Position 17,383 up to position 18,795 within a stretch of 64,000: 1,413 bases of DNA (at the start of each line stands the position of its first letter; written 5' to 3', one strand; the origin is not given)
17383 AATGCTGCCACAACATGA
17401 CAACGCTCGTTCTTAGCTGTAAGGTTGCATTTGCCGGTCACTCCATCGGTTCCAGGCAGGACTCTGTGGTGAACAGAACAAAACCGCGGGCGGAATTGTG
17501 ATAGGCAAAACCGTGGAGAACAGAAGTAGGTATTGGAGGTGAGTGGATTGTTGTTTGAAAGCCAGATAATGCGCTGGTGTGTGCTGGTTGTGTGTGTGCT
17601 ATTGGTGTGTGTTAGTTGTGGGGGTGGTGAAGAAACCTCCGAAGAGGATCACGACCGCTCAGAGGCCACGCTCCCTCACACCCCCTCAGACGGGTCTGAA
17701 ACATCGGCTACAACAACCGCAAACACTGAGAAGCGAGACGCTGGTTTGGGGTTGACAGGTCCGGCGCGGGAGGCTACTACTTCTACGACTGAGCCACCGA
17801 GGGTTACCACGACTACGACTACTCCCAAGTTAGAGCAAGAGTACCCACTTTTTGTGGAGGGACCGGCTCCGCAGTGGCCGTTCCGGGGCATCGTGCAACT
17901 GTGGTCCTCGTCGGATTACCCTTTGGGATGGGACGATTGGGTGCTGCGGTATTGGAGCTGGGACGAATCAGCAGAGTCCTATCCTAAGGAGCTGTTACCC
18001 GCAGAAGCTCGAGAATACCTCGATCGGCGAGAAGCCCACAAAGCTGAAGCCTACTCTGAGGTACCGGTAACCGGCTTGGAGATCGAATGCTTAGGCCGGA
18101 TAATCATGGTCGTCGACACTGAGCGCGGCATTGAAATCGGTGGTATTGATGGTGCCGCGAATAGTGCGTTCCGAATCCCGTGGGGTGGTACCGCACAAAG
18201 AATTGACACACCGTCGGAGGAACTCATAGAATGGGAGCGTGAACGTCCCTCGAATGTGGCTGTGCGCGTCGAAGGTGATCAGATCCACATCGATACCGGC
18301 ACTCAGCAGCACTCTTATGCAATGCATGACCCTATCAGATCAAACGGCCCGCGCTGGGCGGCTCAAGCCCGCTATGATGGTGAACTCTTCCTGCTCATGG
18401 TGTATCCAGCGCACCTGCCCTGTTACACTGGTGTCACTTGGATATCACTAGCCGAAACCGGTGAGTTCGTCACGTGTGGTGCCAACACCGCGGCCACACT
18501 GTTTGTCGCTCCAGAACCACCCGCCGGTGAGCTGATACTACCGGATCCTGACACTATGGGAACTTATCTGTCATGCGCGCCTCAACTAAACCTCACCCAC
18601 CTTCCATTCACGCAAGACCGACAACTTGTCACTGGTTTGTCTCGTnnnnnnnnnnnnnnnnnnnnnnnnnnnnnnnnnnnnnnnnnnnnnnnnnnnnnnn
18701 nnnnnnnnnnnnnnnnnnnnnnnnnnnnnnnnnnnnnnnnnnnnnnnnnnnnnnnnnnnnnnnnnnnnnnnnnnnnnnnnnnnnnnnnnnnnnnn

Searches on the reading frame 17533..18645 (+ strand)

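Call 62: search_protein_families(library=ncbifam, proteins=[window:17533-18645:+], max_evalue=1)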
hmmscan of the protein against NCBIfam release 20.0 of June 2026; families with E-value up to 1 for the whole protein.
window:17533-18645:+ (371 aa): 1 family
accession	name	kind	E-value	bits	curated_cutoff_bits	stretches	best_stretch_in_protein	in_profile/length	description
NF058595.1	invert_tail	domain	0.049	14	37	1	15-38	56-81/113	lipo-invert putative C-terminal anchoring domain-containing protein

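Call 63: search_protein_families(library=padloc, proteins=[window:17533-18645:+], max_evalue=1)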
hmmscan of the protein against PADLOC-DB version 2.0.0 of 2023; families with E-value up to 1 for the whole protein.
window:17533-18645:+ (371 aa): 0 families

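Call 64: search_protein_families(library=phrogs, proteins=[window:17533-18645:+], max_evalue=0.1)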
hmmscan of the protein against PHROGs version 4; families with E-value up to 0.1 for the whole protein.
window:17533-18645:+ (371 aa): 0 families
